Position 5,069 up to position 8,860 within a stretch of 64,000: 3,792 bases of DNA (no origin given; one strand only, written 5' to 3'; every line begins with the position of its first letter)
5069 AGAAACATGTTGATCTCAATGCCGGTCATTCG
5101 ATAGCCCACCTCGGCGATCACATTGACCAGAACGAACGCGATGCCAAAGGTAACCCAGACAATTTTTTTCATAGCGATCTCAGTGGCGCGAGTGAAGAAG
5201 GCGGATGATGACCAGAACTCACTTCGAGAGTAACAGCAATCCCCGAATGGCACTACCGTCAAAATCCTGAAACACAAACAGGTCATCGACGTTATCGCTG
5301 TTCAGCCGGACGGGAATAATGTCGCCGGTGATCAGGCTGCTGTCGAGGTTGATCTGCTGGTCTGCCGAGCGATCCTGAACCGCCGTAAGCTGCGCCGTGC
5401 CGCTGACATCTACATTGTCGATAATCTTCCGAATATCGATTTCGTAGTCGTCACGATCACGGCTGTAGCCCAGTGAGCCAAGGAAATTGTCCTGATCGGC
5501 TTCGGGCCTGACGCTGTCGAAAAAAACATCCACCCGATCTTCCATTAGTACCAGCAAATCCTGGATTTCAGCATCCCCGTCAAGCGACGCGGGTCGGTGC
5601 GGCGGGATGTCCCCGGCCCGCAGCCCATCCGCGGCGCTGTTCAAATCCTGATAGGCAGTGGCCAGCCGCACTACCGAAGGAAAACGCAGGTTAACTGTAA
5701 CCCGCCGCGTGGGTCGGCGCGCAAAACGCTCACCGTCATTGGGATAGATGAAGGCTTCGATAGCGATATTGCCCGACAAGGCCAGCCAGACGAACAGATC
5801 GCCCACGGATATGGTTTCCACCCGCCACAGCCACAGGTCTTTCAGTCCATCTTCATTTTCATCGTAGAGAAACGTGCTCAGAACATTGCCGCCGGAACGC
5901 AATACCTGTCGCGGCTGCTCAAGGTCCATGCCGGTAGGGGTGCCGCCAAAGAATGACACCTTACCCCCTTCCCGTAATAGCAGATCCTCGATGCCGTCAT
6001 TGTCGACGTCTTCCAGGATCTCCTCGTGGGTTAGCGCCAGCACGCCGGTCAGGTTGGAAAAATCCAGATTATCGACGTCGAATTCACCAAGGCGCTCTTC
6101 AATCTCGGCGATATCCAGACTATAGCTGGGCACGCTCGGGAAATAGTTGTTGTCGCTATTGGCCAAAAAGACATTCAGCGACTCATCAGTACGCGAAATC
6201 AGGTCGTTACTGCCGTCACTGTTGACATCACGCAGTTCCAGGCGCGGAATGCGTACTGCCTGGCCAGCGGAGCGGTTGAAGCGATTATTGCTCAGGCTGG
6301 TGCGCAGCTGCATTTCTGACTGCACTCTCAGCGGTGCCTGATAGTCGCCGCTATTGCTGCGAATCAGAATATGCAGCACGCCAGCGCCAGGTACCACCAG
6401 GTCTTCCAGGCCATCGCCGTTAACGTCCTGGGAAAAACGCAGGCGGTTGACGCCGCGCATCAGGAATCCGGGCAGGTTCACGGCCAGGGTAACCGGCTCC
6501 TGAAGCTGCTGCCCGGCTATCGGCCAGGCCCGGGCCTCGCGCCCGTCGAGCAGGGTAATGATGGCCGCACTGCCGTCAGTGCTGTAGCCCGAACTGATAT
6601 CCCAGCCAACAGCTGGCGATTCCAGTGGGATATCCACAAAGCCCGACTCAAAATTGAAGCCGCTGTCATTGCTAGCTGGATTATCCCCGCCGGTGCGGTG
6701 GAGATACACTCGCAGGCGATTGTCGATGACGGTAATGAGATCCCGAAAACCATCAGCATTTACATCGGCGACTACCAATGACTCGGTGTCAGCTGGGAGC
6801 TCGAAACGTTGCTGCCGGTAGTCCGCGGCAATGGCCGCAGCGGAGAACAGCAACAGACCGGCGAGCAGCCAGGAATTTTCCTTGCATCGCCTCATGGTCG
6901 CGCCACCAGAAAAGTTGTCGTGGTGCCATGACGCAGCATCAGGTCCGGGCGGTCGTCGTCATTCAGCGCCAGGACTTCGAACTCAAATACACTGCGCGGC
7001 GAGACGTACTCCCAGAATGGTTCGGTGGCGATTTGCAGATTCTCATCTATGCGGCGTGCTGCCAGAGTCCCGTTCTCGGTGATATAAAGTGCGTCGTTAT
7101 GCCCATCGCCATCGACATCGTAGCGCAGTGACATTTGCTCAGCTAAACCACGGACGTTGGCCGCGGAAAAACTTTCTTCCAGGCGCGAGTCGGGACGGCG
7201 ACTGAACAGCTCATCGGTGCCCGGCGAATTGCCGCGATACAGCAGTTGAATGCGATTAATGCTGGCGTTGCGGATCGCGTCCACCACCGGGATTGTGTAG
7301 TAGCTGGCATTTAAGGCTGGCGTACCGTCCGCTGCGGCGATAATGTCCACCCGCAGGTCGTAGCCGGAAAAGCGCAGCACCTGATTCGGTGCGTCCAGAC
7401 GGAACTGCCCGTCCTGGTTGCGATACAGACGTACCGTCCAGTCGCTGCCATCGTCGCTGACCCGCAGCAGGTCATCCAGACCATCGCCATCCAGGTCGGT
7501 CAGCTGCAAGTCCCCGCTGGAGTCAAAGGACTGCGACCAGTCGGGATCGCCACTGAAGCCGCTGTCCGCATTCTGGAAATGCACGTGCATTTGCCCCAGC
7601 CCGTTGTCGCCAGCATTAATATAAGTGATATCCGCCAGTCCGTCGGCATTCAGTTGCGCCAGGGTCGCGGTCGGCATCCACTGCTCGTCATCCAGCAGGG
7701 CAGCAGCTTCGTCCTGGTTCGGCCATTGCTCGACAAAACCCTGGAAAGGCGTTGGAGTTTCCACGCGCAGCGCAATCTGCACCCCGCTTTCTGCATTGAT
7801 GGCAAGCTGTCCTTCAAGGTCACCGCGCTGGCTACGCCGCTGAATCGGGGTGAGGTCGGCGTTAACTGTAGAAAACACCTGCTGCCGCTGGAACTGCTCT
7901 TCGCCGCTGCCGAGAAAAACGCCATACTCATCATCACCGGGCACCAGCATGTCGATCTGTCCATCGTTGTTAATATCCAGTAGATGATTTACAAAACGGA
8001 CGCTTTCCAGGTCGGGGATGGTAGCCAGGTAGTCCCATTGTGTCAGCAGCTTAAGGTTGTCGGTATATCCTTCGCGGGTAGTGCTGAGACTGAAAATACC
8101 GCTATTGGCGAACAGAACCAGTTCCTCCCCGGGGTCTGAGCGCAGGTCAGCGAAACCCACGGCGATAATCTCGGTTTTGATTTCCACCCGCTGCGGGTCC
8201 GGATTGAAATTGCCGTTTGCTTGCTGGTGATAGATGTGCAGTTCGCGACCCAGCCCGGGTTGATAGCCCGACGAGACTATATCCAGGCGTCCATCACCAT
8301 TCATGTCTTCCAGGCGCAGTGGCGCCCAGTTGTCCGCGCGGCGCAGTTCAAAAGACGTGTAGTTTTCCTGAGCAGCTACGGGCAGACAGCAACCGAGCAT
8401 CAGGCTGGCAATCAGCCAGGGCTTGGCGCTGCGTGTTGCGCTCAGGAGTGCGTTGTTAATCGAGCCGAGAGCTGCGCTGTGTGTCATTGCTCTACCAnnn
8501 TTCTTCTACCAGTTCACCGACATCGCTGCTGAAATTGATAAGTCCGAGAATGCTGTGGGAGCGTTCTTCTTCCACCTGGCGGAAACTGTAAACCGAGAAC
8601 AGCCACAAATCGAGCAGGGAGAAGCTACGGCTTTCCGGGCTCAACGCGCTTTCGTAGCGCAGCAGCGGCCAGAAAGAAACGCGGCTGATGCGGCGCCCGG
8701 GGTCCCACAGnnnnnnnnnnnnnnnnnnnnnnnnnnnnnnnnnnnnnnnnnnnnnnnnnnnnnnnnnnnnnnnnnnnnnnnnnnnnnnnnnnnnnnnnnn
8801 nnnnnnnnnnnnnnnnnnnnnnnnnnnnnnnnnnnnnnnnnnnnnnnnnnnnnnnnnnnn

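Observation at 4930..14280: Translationally coupled M16 peptidase / ABC-2 exporter / double-PDZ lipoprotein / twin FG-GAP propeller operon with no characterised counterpart known to me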

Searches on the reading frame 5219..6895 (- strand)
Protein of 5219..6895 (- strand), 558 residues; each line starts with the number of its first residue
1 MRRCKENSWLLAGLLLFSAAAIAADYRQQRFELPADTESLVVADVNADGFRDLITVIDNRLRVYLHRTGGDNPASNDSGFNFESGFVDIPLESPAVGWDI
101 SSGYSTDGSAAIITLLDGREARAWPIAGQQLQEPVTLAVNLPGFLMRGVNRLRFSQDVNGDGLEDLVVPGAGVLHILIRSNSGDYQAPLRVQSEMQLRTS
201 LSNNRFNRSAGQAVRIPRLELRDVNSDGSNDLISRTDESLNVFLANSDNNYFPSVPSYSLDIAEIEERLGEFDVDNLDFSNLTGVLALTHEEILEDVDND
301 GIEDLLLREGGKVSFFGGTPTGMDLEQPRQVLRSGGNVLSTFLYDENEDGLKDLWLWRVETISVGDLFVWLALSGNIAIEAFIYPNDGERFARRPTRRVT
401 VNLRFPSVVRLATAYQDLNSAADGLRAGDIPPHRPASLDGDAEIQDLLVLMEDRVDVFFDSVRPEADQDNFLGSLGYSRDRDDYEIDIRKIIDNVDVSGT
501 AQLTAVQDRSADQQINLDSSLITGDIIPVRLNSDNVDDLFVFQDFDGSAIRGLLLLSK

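Call 4: search_protein_families(library=pfam, proteins=[window:5219-6895:-], max_evalue=0.01)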
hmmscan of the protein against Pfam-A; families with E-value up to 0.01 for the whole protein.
window:5219-6895:- (558 aa): 2 families
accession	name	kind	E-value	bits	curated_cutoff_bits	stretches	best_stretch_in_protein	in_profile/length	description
PF13517.12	FG-GAP_3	-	5.3e-13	49.8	26.9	1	296-354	1-59/61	FG-GAP-like repeat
PF01839.29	FG-GAP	-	1.4e-08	34.9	22.1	0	38-55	3-20/37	FG-GAP repeat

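Call 5: search_protein_families(library=ncbifam, proteins=[window:5219-6895:-], max_evalue=0.01)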
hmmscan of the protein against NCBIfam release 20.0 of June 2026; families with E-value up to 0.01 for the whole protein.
window:5219-6895:- (558 aa): 1 family
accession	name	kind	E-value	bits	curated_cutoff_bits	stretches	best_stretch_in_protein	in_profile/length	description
NF047539.1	XAC2610_fam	domain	0.0013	19.1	35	0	220-274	2-54/89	XAC2610-related protein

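Call 42: search_protein_families(library=padloc, proteins=[window:5219-6895:-], max_evalue=0.01)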
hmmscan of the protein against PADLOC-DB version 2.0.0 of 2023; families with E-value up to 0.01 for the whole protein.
window:5219-6895:- (558 aa): 0 families

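Call 80: search_solved_structures(query=A10, max_evalue=1)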
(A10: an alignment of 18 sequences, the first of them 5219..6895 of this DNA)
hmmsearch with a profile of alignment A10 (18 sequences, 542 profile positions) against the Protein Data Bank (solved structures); distinct sequences matched with E-value up to 1: 39.
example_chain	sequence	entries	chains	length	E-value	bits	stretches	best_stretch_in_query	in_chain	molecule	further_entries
2bwm_A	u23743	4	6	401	1.6e-07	33.4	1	35-178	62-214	PSATHYRELLA VELUTINA LECTIN PVL | PSATHYRELLA VELUTINA LECTIN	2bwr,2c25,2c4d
4up4_A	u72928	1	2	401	2.5e-07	32.7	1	35-178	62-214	LECTIN PVL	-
9c4k_P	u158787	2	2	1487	1.2e-06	30.4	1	36-175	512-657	Toxin subunit YenB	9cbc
4igl_A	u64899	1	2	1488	1.2e-06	30.4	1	36-175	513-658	YenB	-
5kis_A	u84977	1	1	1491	1.2e-06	30.4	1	36-175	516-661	YenB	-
6l7i_F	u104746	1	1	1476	1.3e-06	30.4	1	29-176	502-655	TcdB1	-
6sup_A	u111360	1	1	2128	7.4e-06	27.9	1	32-183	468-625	TcdB2,TccC3,Cell division control protein 42 homolog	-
6h6g_A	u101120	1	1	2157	7.7e-06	27.8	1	32-183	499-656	TcdB2,TccC3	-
4o9x_A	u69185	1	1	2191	8e-06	27.8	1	32-183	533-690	TcdB2, TccC3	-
6suq_A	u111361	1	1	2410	1e-05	27.4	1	32-183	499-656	TcdB2,TccC3,Genome polyprotein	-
6h6f_F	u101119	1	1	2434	1e-05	27.4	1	32-183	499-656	TcdB2,TccC3,TccC3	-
6h6e_F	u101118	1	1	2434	1e-05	27.4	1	32-183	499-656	TcdB2,TccC3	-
6sue_F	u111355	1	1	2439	1.1e-05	27.3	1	32-182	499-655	TcdB2,TccC3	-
6suf_F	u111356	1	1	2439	1.1e-05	27.3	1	32-182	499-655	TcdB2,TccC3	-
4tqj_A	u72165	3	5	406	2.2e-05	26.3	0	35-176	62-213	Lectin 2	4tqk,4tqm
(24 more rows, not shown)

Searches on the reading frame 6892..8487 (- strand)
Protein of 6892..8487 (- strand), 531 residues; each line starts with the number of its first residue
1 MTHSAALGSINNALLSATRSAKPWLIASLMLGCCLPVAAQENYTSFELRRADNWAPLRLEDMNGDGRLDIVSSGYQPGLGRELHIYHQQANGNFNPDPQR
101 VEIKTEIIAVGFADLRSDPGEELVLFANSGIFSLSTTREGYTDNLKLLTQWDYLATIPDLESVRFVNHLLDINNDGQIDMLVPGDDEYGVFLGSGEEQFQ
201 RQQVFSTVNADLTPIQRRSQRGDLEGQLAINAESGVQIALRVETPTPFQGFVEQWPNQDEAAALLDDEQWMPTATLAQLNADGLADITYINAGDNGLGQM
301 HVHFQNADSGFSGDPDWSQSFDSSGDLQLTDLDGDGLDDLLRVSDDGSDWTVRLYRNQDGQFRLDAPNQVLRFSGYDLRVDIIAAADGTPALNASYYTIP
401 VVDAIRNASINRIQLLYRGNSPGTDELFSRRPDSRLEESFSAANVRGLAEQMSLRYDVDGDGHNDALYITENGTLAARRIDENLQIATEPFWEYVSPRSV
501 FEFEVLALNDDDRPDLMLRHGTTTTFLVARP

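Call 4: search_protein_families(library=pfam, proteins=[window:6892-8487:-], max_evalue=0.01)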
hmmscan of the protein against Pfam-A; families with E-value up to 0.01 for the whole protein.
window:6892-8487:- (531 aa): 1 family
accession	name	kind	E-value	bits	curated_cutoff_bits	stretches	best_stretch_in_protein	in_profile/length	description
PF13517.12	FG-GAP_3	-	2.1e-19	70.3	26.9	3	61-118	1-54/61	FG-GAP-like repeat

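Call 5: search_protein_families(library=ncbifam, proteins=[window:6892-8487:-], max_evalue=0.01)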
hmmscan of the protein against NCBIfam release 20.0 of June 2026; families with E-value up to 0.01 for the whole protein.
window:6892-8487:- (531 aa): 2 families
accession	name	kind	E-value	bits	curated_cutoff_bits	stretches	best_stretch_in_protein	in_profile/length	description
NF047539.1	XAC2610_fam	domain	6.6e-06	26.5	35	0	58-99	2-45/89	XAC2610-related protein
NF052506.1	PA5033_fam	subfamily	0.0099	14.7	100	0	42-136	148-235/284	PA5033 family protein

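Call 42: search_protein_families(library=padloc, proteins=[window:6892-8487:-], max_evalue=0.01)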
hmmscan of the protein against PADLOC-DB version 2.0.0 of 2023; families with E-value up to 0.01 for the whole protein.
window:6892-8487:- (531 aa): 0 families

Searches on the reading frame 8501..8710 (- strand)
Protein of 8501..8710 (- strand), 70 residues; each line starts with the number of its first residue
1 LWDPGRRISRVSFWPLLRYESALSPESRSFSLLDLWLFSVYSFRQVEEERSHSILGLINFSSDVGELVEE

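Call 59: search_solved_structures(query=A8, max_evalue=10)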
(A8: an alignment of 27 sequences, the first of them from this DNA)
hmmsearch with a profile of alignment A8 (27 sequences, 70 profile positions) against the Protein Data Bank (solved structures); distinct sequences matched with E-value up to 10: 0.

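Call 60: search_protein_families(library=pfam, alignment_id=A8, max_evalue=1)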
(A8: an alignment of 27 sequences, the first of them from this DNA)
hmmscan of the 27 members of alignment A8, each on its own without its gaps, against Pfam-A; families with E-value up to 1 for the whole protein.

A. member 1, seq(70 aa): 0 families

B. families by the number of members that match (of 27 scanned): 3 families
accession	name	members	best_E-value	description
PF04384.18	Fe-S_assembly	1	0.1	Iron-sulphur cluster assembly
PF05750.17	Rubella_Capsid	1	0.2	Rubella capsid protein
PF14510.11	ABC_trans_N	1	0.22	ABC-transporter N-terminal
